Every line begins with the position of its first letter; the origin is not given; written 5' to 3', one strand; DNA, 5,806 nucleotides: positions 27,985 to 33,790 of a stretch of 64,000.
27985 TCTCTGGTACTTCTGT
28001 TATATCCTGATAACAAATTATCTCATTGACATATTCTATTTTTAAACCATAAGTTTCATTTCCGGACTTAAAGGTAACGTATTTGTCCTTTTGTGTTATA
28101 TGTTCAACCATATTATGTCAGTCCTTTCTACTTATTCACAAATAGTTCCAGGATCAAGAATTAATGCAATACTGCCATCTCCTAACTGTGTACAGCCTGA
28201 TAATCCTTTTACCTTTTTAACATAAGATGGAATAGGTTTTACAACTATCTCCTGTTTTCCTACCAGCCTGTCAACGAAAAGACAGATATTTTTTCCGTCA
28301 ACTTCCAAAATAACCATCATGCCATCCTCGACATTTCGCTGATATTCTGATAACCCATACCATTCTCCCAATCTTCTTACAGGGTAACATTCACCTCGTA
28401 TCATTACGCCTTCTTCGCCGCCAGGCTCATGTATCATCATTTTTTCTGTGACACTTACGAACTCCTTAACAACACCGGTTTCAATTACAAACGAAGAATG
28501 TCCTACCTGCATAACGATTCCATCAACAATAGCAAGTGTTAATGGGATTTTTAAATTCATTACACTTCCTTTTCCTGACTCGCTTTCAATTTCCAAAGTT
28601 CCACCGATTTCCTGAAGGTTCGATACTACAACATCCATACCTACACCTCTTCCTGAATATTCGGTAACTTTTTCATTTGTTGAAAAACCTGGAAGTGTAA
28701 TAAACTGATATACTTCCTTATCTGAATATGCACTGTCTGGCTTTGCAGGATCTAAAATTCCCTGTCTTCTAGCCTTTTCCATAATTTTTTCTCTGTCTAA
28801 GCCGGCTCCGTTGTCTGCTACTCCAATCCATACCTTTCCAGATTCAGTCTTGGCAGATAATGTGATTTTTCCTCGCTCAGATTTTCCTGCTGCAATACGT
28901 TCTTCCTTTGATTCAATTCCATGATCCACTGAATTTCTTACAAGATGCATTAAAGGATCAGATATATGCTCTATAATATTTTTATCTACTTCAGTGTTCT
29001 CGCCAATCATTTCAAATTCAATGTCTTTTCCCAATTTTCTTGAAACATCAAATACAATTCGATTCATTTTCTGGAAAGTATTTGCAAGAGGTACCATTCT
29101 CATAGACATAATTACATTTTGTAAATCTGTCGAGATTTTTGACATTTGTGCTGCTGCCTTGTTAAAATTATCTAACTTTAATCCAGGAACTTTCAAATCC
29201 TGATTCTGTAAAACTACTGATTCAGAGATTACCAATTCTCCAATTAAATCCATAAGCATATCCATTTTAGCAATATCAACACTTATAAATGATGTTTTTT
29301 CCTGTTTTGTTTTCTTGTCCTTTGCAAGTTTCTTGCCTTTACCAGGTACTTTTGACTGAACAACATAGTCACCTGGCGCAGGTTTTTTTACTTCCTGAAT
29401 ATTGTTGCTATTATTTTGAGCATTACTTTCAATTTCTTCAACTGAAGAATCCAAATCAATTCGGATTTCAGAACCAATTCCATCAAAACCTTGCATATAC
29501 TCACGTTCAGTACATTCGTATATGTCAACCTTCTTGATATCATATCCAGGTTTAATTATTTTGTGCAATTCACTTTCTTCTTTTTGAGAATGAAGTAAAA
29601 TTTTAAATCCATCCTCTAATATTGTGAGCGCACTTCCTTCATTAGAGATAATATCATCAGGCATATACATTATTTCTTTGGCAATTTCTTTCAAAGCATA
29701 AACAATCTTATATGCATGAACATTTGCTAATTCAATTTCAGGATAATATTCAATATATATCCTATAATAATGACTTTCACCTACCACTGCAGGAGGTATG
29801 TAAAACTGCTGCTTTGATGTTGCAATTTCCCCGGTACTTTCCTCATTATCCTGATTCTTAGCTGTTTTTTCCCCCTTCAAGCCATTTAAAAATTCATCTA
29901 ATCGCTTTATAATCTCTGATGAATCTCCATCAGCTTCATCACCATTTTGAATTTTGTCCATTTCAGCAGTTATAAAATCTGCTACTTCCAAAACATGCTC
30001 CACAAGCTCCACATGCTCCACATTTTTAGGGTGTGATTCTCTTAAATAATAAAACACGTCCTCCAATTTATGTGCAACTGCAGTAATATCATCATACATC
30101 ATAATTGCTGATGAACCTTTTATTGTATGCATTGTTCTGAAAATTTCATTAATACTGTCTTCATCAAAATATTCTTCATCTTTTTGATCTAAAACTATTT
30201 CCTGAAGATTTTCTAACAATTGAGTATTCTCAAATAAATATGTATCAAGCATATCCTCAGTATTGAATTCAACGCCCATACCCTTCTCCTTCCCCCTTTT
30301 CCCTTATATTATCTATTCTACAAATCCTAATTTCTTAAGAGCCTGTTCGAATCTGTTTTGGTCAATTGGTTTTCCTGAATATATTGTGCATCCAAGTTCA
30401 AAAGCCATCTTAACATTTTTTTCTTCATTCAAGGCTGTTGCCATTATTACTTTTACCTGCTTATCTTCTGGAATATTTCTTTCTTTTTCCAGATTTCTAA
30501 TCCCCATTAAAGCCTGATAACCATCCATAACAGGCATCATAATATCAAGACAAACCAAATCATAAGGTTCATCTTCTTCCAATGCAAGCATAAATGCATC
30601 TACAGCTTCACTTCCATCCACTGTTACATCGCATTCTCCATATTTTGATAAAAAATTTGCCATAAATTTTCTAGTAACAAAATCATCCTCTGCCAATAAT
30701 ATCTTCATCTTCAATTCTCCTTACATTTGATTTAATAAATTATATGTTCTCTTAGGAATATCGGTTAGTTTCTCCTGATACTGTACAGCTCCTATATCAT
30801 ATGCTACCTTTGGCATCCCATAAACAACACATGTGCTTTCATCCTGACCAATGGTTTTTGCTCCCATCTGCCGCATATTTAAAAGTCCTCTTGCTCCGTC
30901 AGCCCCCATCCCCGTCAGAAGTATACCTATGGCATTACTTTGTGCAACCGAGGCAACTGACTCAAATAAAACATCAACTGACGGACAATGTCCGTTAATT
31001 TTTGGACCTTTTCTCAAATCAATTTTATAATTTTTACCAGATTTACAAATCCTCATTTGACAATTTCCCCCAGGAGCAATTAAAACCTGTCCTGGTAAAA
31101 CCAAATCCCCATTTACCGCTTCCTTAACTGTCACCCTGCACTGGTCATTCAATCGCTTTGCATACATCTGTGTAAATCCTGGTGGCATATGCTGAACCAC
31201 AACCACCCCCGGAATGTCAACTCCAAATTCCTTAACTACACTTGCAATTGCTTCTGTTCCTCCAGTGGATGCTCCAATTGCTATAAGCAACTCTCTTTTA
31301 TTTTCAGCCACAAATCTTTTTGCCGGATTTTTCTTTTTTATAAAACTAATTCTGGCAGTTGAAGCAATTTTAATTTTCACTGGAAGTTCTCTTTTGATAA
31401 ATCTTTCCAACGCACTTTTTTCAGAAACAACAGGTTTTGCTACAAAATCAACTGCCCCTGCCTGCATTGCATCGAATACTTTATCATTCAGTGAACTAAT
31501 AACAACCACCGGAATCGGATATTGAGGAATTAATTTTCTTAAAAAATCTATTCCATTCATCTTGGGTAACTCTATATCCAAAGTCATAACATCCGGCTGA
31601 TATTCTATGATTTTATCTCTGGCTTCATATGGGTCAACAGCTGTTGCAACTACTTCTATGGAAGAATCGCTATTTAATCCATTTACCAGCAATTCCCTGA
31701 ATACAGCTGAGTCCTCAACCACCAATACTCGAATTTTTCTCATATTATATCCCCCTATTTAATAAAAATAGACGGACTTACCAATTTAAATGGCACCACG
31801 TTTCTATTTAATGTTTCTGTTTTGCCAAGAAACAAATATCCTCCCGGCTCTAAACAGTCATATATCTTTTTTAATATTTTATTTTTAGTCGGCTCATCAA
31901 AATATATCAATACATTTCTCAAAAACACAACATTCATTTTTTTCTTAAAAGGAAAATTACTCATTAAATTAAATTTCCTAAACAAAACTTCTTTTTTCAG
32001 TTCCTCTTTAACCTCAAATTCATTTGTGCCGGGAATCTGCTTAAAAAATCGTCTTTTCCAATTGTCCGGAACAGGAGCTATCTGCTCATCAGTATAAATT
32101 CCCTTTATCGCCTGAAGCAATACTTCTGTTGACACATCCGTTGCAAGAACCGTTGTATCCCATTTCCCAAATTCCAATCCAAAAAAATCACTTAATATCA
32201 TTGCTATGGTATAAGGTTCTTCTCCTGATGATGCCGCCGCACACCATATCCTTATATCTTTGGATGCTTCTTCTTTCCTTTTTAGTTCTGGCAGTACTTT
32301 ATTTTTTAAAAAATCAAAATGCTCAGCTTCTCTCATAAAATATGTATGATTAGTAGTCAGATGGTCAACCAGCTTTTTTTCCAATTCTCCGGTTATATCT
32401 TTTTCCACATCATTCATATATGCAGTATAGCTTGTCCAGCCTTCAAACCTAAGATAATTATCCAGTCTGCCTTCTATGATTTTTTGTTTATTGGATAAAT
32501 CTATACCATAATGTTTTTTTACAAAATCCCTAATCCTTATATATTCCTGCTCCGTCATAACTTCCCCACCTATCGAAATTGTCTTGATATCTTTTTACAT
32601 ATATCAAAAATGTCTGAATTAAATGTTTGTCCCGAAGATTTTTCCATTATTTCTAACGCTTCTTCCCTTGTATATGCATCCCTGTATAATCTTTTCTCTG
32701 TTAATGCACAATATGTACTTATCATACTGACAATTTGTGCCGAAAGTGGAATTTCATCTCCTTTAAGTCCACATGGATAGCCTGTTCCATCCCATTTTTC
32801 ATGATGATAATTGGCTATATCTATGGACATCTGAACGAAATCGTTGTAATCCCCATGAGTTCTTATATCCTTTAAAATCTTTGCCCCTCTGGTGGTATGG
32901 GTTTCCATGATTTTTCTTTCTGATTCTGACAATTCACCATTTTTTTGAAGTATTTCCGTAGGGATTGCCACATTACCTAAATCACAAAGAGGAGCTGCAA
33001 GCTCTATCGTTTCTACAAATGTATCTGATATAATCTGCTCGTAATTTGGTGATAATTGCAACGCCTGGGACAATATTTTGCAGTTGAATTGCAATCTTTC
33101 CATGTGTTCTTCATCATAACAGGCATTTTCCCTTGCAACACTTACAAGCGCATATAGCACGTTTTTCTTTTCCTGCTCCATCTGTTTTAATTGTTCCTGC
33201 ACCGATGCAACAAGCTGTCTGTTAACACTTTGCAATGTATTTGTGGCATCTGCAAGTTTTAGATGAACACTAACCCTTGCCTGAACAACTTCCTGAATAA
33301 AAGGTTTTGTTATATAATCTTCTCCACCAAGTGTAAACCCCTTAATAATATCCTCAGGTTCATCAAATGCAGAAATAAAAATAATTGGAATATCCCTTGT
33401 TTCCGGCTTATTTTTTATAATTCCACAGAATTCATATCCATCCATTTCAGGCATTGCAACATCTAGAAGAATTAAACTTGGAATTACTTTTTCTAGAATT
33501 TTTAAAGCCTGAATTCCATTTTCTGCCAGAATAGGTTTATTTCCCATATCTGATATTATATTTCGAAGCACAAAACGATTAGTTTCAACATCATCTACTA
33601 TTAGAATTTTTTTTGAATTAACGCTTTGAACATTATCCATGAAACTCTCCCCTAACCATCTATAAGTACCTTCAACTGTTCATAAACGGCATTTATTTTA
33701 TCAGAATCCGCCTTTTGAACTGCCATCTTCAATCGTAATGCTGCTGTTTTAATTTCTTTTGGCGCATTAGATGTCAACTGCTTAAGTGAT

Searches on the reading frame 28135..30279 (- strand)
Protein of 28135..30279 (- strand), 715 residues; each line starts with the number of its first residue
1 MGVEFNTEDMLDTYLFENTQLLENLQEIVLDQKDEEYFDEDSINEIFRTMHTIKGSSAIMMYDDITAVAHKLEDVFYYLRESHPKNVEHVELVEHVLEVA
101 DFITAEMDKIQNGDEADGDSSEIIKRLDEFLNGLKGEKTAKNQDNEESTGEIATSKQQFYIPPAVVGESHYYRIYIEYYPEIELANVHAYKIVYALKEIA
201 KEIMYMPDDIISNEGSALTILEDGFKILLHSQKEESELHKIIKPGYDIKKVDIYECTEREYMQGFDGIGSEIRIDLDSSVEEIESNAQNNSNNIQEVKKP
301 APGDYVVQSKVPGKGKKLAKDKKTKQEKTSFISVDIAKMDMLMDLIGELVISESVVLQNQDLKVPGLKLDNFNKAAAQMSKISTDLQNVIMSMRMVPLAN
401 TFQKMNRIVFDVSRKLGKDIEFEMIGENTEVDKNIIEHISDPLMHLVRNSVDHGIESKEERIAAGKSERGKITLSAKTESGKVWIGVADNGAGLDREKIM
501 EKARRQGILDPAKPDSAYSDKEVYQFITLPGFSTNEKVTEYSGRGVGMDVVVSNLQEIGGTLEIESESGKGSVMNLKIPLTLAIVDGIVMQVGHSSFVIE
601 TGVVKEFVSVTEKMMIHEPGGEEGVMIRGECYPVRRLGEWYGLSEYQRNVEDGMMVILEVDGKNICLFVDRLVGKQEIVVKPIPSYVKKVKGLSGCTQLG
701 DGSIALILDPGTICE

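Call 8: search_protein_families(library=pfam, proteins=[window:28135-30279:-], max_evalue=0.001)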
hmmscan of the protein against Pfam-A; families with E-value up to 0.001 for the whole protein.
window:28135-30279:- (715 aa): 5 families
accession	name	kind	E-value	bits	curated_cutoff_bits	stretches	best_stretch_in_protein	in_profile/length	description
PF01584.24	CheW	-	2e-22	79.7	23.5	1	587-713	2-133/138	CheW-like domain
PF02518.31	HATPase_c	-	2.7e-15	57.2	26.4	1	440-581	3-110/111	Histidine kinase-, DNA gyrase B-, and HSP90-like ATPase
PF01627.28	Hpt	-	1.6e-13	51.1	24.6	1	9-98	1-79/84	Hpt domain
PF02895.20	H-kinase_dim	-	2.3e-13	50.8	23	1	330-393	2-68/68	Signal transducing histidine kinase, homodimeric domain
PF07194.16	P2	-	4.6e-08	33.4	23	1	172-253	2-79/81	P2 response regulator binding domain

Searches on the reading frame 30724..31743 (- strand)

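Call 8: search_protein_families(library=pfam, proteins=[window:30724-31743:-], max_evalue=0.001)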
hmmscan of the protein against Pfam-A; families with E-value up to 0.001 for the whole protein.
window:30724-31743:- (340 aa): 2 families
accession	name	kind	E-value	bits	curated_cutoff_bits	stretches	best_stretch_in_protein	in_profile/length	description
PF01339.22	CheB_methylest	-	7.1e-60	202.1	24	1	154-331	1-172/174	CheB methylesterase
PF00072.30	Response_reg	-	3.8e-21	75.8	30.2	1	6-107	1-103/111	Response regulator receiver domain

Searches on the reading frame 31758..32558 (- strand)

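Call 8: search_protein_families(library=pfam, proteins=[window:31758-32558:-], max_evalue=0.001)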
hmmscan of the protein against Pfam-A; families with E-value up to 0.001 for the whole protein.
window:31758-32558:- (267 aa): 5 families
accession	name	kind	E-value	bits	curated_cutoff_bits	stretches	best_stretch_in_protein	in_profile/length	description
PF01739.24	CheR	-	1.4e-60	204.6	27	1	70-261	1-190/195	CheR methyltransferase, SAM binding domain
PF03705.20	CheR_N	-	8e-10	38.7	27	1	4-54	1-52/53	CheR methyltransferase, all-alpha domain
PF08241.18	Methyltransf_11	-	0.00025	22.1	21.2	0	191-244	44-95/95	Methyltransferase domain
PF13649.12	Methyltransf_25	-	0.00041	21.4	27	0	193-240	50-97/97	Methyltransferase domain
PF13489.12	Methyltransf_23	-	0.00076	19.7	27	0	193-244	61-116/164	Methyltransferase domain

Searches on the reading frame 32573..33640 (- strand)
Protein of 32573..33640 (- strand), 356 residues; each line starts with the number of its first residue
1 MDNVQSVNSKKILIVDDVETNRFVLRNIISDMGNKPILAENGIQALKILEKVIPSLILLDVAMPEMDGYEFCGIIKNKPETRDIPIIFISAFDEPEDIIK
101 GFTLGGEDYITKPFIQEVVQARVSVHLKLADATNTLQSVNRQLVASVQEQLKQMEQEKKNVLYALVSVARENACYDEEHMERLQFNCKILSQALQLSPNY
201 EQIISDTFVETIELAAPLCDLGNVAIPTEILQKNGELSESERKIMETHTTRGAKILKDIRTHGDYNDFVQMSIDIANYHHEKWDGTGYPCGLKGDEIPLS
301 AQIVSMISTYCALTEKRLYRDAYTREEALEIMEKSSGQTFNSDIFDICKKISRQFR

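Call 8: search_protein_families(library=pfam, proteins=[window:32573-33640:-], max_evalue=0.001)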
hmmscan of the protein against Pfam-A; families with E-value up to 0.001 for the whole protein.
window:32573-33640:- (356 aa): 3 families
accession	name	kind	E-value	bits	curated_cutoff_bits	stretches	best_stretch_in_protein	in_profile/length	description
PF13487.12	HD_5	-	1.6e-31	109.8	27.2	1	142-341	5-167/170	HD domain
PF00072.30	Response_reg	-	1.3e-24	86.9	30.2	1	12-123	1-110/111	Response regulator receiver domain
PF01966.28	HD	-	4.7e-11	43.4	22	1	178-306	3-109/116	HD domain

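Call 49: search_protein_families(library=ncbifam, proteins=[window:32573-33640:-], max_evalue=1e-10)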
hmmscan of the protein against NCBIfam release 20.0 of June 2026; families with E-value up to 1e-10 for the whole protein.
window:32573-33640:- (356 aa): 59 families (the best 25 are shown)
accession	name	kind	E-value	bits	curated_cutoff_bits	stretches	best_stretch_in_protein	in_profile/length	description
NF053512.1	nitric_RR_NosR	exception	2.1e-37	129.2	400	1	12-353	1-355/422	response regulator c-di-GMP phosphodiesterase, NosR family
NF007135.0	PRK09581.1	equivalog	2.4e-30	105.7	474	1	10-175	3-167/457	PleD family two-component system response regulator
NF053854.1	RespRegPhoBBctds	equivalog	5e-26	91.4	270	1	12-161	1-147/225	two-component system response regulator PhoB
NF045944.1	ResRegRpaBCyano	equivalog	3.6e-25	88.7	330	1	13-163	1-147/229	response regulator transcription factor RpaB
TIGR02154.1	PhoB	equivalog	4.9e-24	84.9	296.2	1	9-156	2-148/226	phosphate regulon transcriptional regulator PhoB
NF041880.1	EPS_EpsF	equivalog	2e-22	79.4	900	1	15-156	1-144/492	response regulator EpsF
NF040689.1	MtrAB_MtrA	equivalog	9e-22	77.5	300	1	12-149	1-135/219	MtrAB system response regulator MtrA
NF007969.0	PRK10693.1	equivalog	9.1e-22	77.5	329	1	5-159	3-154/337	two-component system response regulator RssB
NF040534.1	resp_reg_YycF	equivalog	1.8e-20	73.2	340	1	10-139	1-127/231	response regulator YycF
NF041733.1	resp_reg_CseB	equivalog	3.8e-20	72.2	350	1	11-142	2-130/228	two-component system response regulator CseB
NF008296.0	PRK11083.1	equivalog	2.6e-19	69.5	273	1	9-153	3-144/228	two-component system response regulator CreB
NF041866.1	EpsW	equivalog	2.8e-19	69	200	1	9-130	5-128/131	exopolysaccharide biosynthesis response regulator EpsW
NF051850.1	RespRegRprY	equivalog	7.3e-19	68.1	370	1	10-153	5-146/234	response regulator transcription factor RprY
NF008469.0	PRK11361.1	equivalog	3.5e-18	65.5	714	1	9-150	4-143/461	acetoacetate metabolism transcriptional regulator AtoC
NF033120.0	vanR_FM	exception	4.2e-18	65.9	460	1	11-138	5-129/231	vancomycin resistance response regulator transcription factor, VanR-F/VanR-M family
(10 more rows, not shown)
